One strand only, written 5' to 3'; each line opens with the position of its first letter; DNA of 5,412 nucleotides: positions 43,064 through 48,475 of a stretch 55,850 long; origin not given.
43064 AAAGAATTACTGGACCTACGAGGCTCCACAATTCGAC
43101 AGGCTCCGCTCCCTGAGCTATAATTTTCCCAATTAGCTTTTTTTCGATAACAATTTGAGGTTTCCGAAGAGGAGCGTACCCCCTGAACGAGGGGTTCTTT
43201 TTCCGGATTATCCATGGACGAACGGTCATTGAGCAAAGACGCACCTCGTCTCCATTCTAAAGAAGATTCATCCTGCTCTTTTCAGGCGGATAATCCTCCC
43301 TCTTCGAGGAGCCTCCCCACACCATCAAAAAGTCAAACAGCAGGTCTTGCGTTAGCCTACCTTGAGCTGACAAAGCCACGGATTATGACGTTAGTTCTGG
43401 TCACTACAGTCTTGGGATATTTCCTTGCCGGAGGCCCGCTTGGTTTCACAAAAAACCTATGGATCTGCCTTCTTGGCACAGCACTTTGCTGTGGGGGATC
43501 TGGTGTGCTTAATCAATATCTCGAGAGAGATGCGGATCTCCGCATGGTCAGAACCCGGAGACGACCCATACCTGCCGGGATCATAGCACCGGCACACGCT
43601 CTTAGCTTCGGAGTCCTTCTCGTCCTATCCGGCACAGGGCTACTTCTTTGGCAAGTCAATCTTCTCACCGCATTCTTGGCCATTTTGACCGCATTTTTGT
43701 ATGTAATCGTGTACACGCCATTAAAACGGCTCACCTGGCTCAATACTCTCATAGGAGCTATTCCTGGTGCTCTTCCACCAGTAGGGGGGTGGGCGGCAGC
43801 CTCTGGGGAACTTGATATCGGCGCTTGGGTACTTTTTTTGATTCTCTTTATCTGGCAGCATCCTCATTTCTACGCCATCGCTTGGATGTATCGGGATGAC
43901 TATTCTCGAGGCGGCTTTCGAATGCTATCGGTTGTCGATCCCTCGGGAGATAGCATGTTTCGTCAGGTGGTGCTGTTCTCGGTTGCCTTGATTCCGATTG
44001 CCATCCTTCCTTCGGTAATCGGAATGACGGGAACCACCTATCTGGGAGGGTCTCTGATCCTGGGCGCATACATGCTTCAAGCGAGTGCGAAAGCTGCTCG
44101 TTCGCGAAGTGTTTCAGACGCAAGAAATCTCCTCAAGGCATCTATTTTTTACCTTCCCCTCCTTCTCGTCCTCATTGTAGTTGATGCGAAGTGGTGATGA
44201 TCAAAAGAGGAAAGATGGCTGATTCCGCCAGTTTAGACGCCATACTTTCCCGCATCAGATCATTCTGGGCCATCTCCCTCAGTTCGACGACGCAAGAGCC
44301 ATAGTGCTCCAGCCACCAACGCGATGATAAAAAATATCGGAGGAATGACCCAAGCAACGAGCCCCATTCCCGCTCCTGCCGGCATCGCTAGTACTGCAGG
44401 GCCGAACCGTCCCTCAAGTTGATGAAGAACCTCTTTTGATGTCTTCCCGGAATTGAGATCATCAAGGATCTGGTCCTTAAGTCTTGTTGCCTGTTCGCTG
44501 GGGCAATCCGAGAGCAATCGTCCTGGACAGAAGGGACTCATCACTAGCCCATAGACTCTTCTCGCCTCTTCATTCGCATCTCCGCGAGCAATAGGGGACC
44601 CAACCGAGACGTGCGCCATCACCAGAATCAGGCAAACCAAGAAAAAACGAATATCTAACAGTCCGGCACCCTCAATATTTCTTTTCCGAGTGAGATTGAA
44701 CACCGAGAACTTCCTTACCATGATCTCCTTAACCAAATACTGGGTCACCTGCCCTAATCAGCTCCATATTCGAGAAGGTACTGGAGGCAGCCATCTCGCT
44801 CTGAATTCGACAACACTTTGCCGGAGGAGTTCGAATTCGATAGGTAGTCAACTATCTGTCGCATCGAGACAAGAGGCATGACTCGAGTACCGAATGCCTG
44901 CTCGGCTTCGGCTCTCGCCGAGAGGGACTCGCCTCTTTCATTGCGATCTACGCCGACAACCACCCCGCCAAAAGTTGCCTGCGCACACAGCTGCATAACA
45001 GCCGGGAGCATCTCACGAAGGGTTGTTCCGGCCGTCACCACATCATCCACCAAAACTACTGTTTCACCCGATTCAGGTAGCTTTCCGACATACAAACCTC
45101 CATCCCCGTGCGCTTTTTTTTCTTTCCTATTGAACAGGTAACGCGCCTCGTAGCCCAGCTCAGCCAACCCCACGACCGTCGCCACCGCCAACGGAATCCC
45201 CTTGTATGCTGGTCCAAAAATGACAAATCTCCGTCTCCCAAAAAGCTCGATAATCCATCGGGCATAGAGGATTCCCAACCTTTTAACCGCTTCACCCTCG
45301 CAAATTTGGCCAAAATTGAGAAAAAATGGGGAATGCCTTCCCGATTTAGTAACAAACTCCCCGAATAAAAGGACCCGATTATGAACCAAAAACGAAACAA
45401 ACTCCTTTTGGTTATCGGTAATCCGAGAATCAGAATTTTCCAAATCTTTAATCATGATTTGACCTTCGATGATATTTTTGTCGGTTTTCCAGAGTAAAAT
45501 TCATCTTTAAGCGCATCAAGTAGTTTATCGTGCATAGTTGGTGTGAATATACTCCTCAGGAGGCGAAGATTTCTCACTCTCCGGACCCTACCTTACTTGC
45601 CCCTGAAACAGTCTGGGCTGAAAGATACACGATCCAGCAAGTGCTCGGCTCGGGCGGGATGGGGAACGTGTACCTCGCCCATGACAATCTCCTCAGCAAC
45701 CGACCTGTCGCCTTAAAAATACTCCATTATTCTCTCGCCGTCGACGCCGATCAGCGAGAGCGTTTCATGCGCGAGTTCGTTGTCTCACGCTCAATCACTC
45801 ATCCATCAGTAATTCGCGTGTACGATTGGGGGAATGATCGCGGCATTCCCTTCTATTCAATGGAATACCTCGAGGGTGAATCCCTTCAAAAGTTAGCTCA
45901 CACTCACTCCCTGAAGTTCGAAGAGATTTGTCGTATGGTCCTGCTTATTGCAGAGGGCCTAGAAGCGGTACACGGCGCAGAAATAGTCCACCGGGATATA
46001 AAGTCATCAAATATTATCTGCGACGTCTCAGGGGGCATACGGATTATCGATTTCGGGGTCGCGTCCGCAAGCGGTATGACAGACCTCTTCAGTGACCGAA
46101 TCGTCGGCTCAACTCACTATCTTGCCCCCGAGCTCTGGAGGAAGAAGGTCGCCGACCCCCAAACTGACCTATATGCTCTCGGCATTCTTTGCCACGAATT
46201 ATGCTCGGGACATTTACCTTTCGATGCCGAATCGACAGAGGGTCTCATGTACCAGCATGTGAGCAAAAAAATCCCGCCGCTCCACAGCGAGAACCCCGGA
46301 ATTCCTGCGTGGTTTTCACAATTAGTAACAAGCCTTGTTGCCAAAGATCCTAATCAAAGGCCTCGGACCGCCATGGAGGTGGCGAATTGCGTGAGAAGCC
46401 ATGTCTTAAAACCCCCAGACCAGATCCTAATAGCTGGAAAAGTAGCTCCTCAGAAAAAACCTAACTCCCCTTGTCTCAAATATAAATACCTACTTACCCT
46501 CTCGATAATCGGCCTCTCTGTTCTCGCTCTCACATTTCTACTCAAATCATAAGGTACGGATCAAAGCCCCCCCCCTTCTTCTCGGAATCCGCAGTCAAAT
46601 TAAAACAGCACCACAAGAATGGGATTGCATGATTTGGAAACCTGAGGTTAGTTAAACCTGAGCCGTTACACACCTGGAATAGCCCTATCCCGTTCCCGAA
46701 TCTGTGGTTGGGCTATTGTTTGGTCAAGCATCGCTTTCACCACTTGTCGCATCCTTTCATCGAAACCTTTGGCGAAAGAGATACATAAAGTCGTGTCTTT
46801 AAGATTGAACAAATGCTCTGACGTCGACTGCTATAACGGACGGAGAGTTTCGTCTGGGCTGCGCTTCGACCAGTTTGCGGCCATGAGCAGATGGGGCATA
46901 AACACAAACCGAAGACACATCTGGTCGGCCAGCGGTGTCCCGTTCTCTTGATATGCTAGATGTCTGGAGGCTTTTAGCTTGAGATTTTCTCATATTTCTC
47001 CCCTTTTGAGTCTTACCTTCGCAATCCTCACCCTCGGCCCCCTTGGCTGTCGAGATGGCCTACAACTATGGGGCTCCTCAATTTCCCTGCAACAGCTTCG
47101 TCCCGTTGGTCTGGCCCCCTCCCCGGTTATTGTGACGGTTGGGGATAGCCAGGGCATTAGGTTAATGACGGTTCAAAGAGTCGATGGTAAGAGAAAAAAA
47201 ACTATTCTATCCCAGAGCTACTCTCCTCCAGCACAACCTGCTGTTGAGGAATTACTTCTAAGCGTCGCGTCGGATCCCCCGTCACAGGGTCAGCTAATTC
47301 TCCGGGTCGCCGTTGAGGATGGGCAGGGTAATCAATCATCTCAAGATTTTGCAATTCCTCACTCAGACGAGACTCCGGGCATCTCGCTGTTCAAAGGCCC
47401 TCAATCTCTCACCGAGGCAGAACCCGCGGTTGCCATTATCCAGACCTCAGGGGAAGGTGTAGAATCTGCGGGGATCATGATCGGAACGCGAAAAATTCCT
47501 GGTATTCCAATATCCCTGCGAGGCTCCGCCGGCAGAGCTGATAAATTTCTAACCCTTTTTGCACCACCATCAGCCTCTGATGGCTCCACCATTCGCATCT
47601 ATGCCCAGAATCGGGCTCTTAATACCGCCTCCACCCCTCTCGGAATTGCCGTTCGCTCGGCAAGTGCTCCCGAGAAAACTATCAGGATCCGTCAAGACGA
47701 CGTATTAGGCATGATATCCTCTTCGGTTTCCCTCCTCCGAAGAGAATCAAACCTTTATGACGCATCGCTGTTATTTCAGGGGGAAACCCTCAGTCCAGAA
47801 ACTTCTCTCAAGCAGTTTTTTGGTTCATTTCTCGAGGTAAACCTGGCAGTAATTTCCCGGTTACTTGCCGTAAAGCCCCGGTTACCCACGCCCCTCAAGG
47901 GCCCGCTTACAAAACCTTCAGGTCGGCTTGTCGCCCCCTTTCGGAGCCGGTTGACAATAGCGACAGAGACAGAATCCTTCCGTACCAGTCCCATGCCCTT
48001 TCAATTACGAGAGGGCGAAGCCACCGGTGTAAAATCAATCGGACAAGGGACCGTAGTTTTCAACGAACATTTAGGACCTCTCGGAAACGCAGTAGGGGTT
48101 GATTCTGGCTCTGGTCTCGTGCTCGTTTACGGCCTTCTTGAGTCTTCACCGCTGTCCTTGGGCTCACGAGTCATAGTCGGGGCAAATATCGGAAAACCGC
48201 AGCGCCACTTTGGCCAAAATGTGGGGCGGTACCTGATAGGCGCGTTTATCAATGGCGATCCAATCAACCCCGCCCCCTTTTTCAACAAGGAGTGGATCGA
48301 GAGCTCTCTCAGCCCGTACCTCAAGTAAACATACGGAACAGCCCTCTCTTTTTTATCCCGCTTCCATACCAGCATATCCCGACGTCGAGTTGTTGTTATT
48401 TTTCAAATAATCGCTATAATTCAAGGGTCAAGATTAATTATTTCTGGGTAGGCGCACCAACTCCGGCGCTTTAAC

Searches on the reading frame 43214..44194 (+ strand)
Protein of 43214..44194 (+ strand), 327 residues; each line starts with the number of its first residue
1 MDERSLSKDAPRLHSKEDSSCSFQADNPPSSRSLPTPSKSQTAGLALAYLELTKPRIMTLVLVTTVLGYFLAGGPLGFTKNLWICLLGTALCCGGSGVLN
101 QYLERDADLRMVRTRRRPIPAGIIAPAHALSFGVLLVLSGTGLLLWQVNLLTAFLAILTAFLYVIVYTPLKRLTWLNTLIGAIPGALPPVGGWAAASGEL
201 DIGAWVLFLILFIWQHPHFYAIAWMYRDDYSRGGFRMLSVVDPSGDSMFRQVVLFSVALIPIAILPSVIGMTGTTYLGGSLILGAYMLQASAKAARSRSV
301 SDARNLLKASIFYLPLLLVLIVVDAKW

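Call 69: search_protein_families(library=pfam, proteins=[window:43214-44194:+], max_evalue=0.00001)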
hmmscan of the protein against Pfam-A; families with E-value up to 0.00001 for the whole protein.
window:43214-44194:+ (327 aa): 1 family
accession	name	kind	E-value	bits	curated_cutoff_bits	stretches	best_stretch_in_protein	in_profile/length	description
PF01040.23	UbiA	-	7.5e-59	199.5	34.2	1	61-307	1-244/250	UbiA prenyltransferase family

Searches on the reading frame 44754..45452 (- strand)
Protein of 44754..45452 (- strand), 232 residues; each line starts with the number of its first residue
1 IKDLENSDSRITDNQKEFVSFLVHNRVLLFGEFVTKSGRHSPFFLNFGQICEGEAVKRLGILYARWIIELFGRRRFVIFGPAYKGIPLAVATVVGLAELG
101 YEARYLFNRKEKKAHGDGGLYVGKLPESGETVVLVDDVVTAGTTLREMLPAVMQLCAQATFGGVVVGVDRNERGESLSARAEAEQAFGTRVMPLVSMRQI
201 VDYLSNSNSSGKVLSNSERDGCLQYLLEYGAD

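Call 69: search_protein_families(library=pfam, proteins=[window:44754-45452:-], max_evalue=0.00001)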
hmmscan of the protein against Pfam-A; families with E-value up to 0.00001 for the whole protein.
window:44754-45452:- (232 aa): 1 family
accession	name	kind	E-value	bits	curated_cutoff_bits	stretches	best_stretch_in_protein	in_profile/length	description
PF00156.33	Pribosyltran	-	3.3e-11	43.2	26.3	1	49-152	4-110/158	Phosphoribosyl transferase domain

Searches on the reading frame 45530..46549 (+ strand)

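Call 69: search_protein_families(library=pfam, proteins=[window:45530-46549:+], max_evalue=0.00001)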
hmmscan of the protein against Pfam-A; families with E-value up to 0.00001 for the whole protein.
window:45530-46549:+ (340 aa): 3 families
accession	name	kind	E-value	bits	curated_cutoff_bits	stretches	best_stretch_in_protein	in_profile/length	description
PF00069.31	Pkinase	-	1.4e-47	162.8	31.7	1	33-283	1-256/263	Protein kinase domain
PF07714.23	PK_Tyr_Ser-Thr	-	1.4e-30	106.9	23.1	1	34-280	2-251/258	Protein tyrosine and serine/threonine kinase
PF03109.22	ABC1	-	4.2e-06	26.5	22.9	0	76-179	117-215/244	ABC1 atypical kinase-like domain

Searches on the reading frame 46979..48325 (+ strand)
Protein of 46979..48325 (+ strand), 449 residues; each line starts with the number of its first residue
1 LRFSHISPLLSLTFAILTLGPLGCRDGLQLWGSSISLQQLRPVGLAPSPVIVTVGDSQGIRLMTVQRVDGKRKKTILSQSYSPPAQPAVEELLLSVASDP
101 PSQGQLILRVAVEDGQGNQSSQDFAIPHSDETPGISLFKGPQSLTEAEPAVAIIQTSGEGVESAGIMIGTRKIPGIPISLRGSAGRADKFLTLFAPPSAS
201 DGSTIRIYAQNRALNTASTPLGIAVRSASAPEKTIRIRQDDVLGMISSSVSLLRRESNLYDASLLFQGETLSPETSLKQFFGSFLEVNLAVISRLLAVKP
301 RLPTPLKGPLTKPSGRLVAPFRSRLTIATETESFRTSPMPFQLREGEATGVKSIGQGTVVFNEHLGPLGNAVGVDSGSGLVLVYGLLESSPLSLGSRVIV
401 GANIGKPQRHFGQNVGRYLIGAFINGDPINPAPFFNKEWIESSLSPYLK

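Call 69: search_protein_families(library=pfam, proteins=[window:46979-48325:+], max_evalue=0.00001)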
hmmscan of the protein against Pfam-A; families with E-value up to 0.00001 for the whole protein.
window:46979-48325:+ (449 aa): 1 family
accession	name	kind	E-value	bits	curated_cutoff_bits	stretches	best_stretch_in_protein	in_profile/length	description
PF01551.29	Peptidase_M23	-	5.5e-07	30.1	28.7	1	347-431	12-96/96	Peptidase family M23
